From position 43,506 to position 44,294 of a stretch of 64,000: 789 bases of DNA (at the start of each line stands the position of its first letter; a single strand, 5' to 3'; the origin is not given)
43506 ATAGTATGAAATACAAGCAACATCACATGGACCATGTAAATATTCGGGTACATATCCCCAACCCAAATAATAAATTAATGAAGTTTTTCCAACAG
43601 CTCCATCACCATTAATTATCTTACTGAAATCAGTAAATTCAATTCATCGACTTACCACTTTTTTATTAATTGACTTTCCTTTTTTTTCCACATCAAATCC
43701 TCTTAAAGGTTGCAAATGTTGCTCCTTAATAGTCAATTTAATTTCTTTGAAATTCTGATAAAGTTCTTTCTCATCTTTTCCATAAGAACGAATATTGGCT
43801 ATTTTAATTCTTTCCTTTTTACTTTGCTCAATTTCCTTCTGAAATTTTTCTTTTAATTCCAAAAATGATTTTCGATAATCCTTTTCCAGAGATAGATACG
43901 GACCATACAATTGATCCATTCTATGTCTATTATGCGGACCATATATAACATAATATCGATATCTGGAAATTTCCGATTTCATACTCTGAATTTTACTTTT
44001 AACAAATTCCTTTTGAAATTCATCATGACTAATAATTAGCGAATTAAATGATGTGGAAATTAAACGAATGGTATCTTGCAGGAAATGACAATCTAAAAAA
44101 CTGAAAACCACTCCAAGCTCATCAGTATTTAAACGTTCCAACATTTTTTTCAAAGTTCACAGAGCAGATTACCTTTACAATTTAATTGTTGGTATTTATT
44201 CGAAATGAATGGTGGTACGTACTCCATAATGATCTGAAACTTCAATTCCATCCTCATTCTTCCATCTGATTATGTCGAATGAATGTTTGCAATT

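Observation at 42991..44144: F-box-like domain fused to a Rac/Rho GTPase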

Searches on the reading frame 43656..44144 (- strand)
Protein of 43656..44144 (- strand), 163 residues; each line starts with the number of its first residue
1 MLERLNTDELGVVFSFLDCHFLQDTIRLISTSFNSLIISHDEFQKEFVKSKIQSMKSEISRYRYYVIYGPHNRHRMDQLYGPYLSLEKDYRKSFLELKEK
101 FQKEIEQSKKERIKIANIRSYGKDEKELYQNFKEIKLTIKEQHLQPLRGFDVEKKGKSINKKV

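Call 5: search_protein_families(library=pfam, proteins=[window:43656-44144:-], max_evalue=10)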
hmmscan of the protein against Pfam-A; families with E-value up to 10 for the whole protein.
seq(163 aa): 1 family
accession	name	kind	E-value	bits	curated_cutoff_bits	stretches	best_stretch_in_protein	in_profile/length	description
PF03732.24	Retrotrans_gag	-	0.031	15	24.1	1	85-137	17-75/97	Retrotransposon gag protein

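Call 17: search_solved_structures(query=A2, max_evalue=10, show_alignments=3)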
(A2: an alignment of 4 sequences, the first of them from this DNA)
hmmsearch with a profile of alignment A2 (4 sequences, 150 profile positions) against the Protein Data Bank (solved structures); distinct sequences matched with E-value up to 10: 6.
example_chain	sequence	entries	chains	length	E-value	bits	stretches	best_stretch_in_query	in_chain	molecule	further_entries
9kbd_C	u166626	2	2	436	2.6e-05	27.6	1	5-67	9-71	F-box only protein 3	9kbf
9hxt_H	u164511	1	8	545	0.51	13.7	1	59-135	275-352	Catalase-phenol oxidase from Cladosporium sp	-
9rwy_A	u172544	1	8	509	0.61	13.5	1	59-135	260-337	catalase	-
6ptg_A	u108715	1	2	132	1.1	12.7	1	73-129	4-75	DnaK Suppressor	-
1fs2_A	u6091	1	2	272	1.4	12.4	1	9-59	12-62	SKP2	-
1fs1_A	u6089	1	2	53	2.5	11.5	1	8-47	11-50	CYCLIN A/CDK2-ASSOCIATED P19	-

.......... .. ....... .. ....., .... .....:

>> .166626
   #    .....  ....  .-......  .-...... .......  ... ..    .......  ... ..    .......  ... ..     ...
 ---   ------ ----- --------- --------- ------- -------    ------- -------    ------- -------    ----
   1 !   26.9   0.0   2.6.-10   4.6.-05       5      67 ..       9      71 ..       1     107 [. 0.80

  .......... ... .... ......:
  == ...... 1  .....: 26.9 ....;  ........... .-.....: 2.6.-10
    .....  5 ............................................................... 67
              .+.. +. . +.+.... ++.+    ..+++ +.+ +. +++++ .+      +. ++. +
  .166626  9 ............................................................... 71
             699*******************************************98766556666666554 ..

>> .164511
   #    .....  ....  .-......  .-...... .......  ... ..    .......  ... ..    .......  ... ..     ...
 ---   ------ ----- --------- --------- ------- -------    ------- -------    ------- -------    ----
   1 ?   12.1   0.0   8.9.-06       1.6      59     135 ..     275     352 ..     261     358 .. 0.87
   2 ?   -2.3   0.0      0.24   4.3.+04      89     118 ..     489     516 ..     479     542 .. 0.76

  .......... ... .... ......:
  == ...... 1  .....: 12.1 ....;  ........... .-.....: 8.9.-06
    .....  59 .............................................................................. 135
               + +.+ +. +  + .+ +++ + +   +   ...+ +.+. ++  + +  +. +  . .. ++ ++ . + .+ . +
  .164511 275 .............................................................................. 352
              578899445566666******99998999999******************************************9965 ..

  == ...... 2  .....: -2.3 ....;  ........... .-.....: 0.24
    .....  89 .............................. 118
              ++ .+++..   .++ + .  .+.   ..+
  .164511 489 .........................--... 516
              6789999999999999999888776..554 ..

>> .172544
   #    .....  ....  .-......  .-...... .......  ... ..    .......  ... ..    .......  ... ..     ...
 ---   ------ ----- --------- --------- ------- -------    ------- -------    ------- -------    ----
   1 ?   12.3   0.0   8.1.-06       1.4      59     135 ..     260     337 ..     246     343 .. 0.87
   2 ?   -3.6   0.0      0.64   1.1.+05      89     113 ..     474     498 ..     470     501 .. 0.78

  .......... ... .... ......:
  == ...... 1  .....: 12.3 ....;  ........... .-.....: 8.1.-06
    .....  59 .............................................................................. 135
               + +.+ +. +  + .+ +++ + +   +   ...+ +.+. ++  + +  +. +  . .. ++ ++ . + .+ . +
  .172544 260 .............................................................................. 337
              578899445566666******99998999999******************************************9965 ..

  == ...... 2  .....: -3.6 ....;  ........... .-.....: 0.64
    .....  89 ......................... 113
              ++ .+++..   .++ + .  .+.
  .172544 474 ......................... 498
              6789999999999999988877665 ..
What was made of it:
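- On F-box domain (Pfam PF00646 / PF12937): The 4-sequence profile hits FBXO3 residues 9-71 at E=2.6e-5 (call 17).
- A profile of 4 extensions hits the FBXO3 F-box at 2.6e-5, with SKP2 weakly (call 17).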

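Call 32: search_protein_representatives(alignment_id=A2)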
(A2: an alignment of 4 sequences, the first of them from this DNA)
Query: 4 sequences, 150 profile positions. Proteins with E-value up to 0.001 (for the whole library): 43; up to 1e-10: 13; up to 1e-30: 3. The best 43 are listed.
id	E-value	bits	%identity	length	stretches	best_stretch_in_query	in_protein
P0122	4.5e-56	205.4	-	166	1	6-150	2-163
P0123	2.3e-53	196.7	-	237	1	6-150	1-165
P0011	1.2e-46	174.9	-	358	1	1-148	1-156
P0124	7.5e-26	107.4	-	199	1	1-144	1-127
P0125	2.6e-22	95.9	-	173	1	8-136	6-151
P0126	6.8e-21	91.3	-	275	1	4-133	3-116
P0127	1.7e-13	67.2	-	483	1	7-114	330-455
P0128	4.2e-12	62.7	-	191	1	7-117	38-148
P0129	1.2e-11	61.2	-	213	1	5-116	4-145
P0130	1.6e-11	60.9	-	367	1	7-123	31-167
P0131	6.4e-11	58.9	-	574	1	7-123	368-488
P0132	6.7e-11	58.8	-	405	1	8-113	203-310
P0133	7.5e-11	58.7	-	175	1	6-142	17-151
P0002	1.4e-09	54.5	-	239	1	78-150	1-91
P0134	4.5e-09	52.9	-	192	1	6-141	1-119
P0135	4.7e-09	52.8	-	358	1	6-146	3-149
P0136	5.3e-09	52.7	-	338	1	9-128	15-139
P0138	1.4e-08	51.3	-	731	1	8-111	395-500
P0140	1.5e-06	44.7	-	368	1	7-129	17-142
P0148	7.9e-06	42.4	-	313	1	4-126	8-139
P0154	1.8e-04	37.9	-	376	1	9-126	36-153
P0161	9.3e-04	35.7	-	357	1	3-121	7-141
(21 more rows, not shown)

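Call 35: search_protein_families(library=pfam, alignment_id=A3, max_evalue=0.01)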
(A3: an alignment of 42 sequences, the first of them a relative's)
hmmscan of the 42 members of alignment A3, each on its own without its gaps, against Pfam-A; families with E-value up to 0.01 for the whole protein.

A. member 1, P0122 (166 aa): 0 families

B. families by the number of members that match (of 42 scanned): 33 families (the first 25 are shown)
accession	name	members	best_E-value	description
PF00646.38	F-box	25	5.1e-65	F-box domain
PF00071.28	Ras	23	5.8e-37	Ras family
PF08477.19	Roc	22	9.1e-19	Ras of Complex, Roc, domain of DAPkinase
PF12937.12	F-box-like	21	2.1e-41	F-box-like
PF24681.1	Kelch_KLHDC2_KLHL20_DRC7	6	1.1e-40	KLHDC2/KLHL20/DRC7 Kelch-repeats domain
PF24981.1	Beta-prop_ATRN-LZTR1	6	1e-33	Attractin/LZTR1 beta-propeller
PF13418.12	Kelch_4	6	1.1e-26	Galactose oxidase, central domain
PF13964.12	Kelch_6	6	4.1e-15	Kelch motif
PF00025.27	Arf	6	1.6e-05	ADP-ribosylation factor family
PF13415.12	Kelch_3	5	6.8e-25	Galactose oxidase, central domain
PF01344.31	Kelch_1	5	2.4e-18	Kelch motif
PF13854.13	Kelch_HCF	5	3.2e-16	Host cell factor, Kelch-repeats domain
PF07646.21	Kelch_2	5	4.5e-16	Kelch motif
PF01926.29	MMR_HSR1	4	5.7e-05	50S ribosome-binding GTPase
PF24996.1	NANM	3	3.6e-08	N-acetylneuraminate epimerase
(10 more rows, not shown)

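Call 37: search_protein_families(library=pfam, proteins=[P0125, P0126, P0127, P0128, P0129, P0130, P0131, P0133, P0134, P0135], max_evalue=0.1)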
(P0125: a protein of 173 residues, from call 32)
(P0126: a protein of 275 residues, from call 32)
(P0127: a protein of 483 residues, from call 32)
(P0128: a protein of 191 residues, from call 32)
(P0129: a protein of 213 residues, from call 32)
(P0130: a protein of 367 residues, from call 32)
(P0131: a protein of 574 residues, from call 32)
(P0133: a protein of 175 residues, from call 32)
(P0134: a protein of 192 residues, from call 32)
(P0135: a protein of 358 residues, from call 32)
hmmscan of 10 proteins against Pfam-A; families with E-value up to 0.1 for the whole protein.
P0125 (173 aa): 1 family
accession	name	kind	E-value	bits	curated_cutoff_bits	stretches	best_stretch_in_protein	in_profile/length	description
PF07934.18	OGG_N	-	0.071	13.7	23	1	49-110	34-95/115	8-oxoguanine DNA glycosylase, N-terminal domain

P0126 (275 aa): 5 families
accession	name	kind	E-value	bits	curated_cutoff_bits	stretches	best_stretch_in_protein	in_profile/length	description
PF00071.28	Ras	-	2.8e-17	63.2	21.6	1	136-200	1-67/162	Ras family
PF08477.19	Roc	-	9.9e-12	45.6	27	1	136-199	1-74/119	Ras of Complex, Roc, domain of DAPkinase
PF01926.29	MMR_HSR1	-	5.7e-05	23.6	21.9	1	136-194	1-60/113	50S ribosome-binding GTPase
PF12775.13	AAA_7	-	0.031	14.2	25.8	1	115-164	14-63/181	P-loop containing dynein motor region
PF13479.12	AAA_24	-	0.056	13.7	27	0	136-189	4-43/195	AAA domain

P0127 (483 aa): 11 families
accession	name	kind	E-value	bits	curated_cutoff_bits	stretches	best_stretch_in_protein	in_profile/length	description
PF24681.1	Kelch_KLHDC2_KLHL20_DRC7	-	6.9e-37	127.3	50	1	2-183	15-188/221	KLHDC2/KLHL20/DRC7 Kelch-repeats domain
PF24981.1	Beta-prop_ATRN-LZTR1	-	4.2e-32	112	50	2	2-229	56-281/289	Attractin/LZTR1 beta-propeller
PF13418.12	Kelch_4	-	1.1e-21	77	21.6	3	95-137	1-43/49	Galactose oxidase, central domain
PF13415.12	Kelch_3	-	5.1e-18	65.2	22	2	54-104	1-48/48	Galactose oxidase, central domain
PF01344.31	Kelch_1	-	1.5e-13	50.4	20.1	1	95-137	1-41/46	Kelch motif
PF13854.13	Kelch_HCF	-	8.6e-09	35.5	113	2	24-139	170-295/345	Host cell factor, Kelch-repeats domain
PF13964.12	Kelch_6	-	2.1e-07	31.1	25.3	1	95-139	1-44/50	Kelch motif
PF07646.21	Kelch_2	-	6.7e-06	26.3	21.3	0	95-136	1-42/48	Kelch motif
PF00646.38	F-box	-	0.00012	22.3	20.5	1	331-361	3-33/43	F-box domain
PF12937.12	F-box-like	-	0.00018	21.7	24.3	1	335-373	7-43/47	F-box-like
PF12768.13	Rax2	-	0.032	14.1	28.8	0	102-200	81-175/254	Rax2 C-terminal beta propeller domain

P0128 (191 aa): 2 families
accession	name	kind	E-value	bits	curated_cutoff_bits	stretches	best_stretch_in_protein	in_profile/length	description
PF00646.38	F-box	-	0.0015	18.8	20.5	1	40-67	4-31/43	F-box domain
PF21278.2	YlmH_1st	-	0.022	15.3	27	1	48-82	24-58/65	YlmH, N-terminal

P0129 (213 aa): 5 families
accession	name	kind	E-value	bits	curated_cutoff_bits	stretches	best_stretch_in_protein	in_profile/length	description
PF00071.28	Ras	-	2.8e-09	37.2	21.6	1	156-213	1-60/162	Ras family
PF08477.19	Roc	-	3.7e-06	27.6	27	1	156-213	1-68/119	Ras of Complex, Roc, domain of DAPkinase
PF00025.27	Arf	-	5.6e-05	23.1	22.3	1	144-212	4-69/174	ADP-ribosylation factor family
PF09818.15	ABC_ATPase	-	0.00073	19.1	23.2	1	127-181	52-106/283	P-loop domain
PF08656.15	DASH_Dad3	-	0.058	13.9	23.1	0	106-159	16-55/76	DASH complex subunit Dad3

P0130 (367 aa): 7 families
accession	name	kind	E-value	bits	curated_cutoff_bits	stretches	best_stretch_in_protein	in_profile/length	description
PF00071.28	Ras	-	2.6e-13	50.3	21.6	1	190-343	2-152/162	Ras family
PF08477.19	Roc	-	2e-06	28.4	27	1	189-292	1-119/119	Ras of Complex, Roc, domain of DAPkinase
PF01926.29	MMR_HSR1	-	0.00019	22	21.9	1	189-288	1-111/113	50S ribosome-binding GTPase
PF00646.38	F-box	-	0.00076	19.7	20.5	1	33-71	4-42/43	F-box domain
PF12937.12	F-box-like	-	0.0039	17.4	24.3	1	35-76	6-47/47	F-box-like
PF00009.33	GTP_EFTU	-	0.015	15.4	26.5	1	202-349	44-184/188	Elongation factor Tu GTP binding domain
PF14131.11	DUF4298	-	0.068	13.7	27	0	133-174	12-52/87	Domain of unknown function (DUF4298)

P0131 (574 aa): 15 families
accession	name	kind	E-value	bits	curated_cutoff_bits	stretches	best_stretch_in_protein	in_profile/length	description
PF24681.1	Kelch_KLHDC2_KLHL20_DRC7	-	1.1e-40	139.7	50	2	13-216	2-188/221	KLHDC2/KLHL20/DRC7 Kelch-repeats domain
PF24981.1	Beta-prop_ATRN-LZTR1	-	1e-33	117.3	50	4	92-199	4-114/289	Attractin/LZTR1 beta-propeller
PF13418.12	Kelch_4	-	1.1e-26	92.9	21.6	3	75-119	1-47/49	Galactose oxidase, central domain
PF13415.12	Kelch_3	-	6.8e-25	87.1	22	2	87-135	2-48/48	Galactose oxidase, central domain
PF01344.31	Kelch_1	-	2.4e-18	65.7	20.1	1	126-168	1-42/46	Kelch motif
PF07646.21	Kelch_2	-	4.5e-16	58.3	21.3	2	126-168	1-44/48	Kelch motif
PF13854.13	Kelch_HCF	-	9.7e-16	58.4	113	1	10-173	122-299/345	Host cell factor, Kelch-repeats domain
PF13964.12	Kelch_6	-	6.6e-15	54.9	25.3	1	126-168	1-43/50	Kelch motif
PF00071.28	Ras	-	1.8e-10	41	21.6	1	523-574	1-53/162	Ras family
PF08477.19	Roc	-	2.3e-06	28.2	27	1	523-557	1-35/119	Ras of Complex, Roc, domain of DAPkinase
PF24996.1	NANM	-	0.00019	20.8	45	1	99-151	82-131/350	N-acetylneuraminate epimerase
PF00646.38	F-box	-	0.0066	16.8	20.5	1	372-400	6-34/43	F-box domain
PF12937.12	F-box-like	-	0.014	15.6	24.3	1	373-414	7-46/47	F-box-like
PF03089.20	RAG2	-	0.03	13.7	21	0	188-247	35-93/339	Recombination activating protein 2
PF00025.27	Arf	-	0.033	14.1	22.3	0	522-560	15-53/174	ADP-ribosylation factor family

P0133 (175 aa): 1 family
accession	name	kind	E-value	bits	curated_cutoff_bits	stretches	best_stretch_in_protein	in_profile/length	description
PF00646.38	F-box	-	0.0066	16.8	20.5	1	18-48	2-32/43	F-box domain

P0134 (192 aa): 3 families
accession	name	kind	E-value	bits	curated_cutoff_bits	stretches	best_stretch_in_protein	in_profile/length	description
PF00071.28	Ras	-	1.6e-09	38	21.6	1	135-192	1-60/162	Ras family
PF08477.19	Roc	-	1.7e-08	35.1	27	1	135-191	1-67/119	Ras of Complex, Roc, domain of DAPkinase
PF11490.13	DNA_pol3_a_NII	-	0.019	15.3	26.3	1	24-111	26-109/117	DNA polymerase III polC-type N-terminus II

P0135 (358 aa): 7 families
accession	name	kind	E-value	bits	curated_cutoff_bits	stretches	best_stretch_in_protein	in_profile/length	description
PF00071.28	Ras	-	5.2e-30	104.6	21.6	1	163-335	1-159/162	Ras family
PF08477.19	Roc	-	2.8e-15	57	27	1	163-277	1-119/119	Ras of Complex, Roc, domain of DAPkinase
PF00025.27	Arf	-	0.00093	19.1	22.3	1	159-286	12-135/174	ADP-ribosylation factor family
PF00646.38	F-box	-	0.0087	16.4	20.5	1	3-35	1-33/43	F-box domain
PF12937.12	F-box-like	-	0.0093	16.2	24.3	1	12-50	10-46/47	F-box-like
PF01926.29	MMR_HSR1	-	0.049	14.2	21.9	0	165-270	3-108/113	50S ribosome-binding GTPase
PF00009.33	GTP_EFTU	-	0.058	13.4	26.5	0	208-331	68-181/188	Elongation factor Tu GTP binding domain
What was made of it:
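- On F-box domain (Pfam PF00646 / PF12937): Within the family one paralog, P0127, passes at 22.3 bits (call 37).
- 25 of 42 relatives hit Pfam F-box and 21 hit F-box-like at E<=0.01 (call 35), at the homologous position (call 37). The Kelch-F-box-Rho paralogs (calls 35, 37) suggest a multi-partner scaffold.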

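Call 38: find_encoding_contigs(protein=P0122, flank=3000, max_places=4)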
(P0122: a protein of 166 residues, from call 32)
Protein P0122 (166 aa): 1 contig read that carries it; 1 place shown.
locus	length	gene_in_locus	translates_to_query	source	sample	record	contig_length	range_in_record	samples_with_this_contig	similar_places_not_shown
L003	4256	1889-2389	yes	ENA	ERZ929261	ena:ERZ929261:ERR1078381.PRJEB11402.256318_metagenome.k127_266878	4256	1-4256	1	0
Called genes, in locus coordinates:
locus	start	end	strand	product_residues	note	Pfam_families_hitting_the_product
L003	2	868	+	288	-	?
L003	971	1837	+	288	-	PF03372:Exo_endo_phos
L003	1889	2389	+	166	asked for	-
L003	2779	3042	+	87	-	-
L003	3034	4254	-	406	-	?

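Call 39: find_encoding_contigs(protein=P0123, flank=6000, max_places=4)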
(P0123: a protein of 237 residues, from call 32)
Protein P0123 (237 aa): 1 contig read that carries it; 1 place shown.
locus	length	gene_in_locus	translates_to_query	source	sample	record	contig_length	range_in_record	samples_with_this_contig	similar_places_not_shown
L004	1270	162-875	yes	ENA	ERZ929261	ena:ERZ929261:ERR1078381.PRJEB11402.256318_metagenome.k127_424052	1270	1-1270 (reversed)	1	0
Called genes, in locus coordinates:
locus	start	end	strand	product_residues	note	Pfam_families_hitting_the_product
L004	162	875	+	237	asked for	-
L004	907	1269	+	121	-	?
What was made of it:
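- Tried and rejected: The ortholog DNA came instead from a metagenome contig, L004 (call 39).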

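Call 46: find_homologous_proteins(query=A5, max_evalue=0.001)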
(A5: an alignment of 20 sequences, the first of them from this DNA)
Query A5 (20 sequences) (163 aa, profile of the alignment): 2 proteins with E <= 0.001 among 4911 candidates.
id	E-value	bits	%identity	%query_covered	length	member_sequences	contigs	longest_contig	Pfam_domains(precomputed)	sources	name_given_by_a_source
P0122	4.6e-28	116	100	100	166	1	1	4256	-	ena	-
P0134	5.3e-27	113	25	67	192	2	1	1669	PF08477.20,PF00071.29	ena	-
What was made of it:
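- Tried and rejected: A second word-indexed homolog search with a 20-sequence extension alignment returned only 2 proteins and added nothing (call 46).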

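Call 57: predict_structure(alignment_id=A7)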
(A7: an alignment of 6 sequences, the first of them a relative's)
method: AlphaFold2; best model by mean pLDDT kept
length: 166 residues; sequences in the alignment: 6
mean_pLDDT: 52.5   pTM: 0.24
mean pLDDT of the five models: 52.5, 52.2, 46.8, 44.4, 41.6
residues with pLDDT >= 90: 0; 70-90: 20; 50-70: 65; < 50: 81
segments of 3 or more residues with pLDDT < 50: 1-22, 33-38, 68-77, 121-123, 141-166
pLDDT, mean of each block of 10 residues (from residue 1): 41 44 52 49 69 65 50 46 51 68 77 62 50 52 41 35 32
secondary structure, 60 per line:
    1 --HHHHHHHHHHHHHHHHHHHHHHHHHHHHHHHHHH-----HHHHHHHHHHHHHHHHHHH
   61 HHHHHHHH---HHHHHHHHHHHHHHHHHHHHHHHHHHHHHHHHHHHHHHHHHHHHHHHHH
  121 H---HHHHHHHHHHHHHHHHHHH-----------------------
elements in order: H3-36 H42-68 H72-121 H125-143
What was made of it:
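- On F-box domain (Pfam PF00646 / PF12937): The model of the extension alone has pLDDT 52.5 (call 57).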
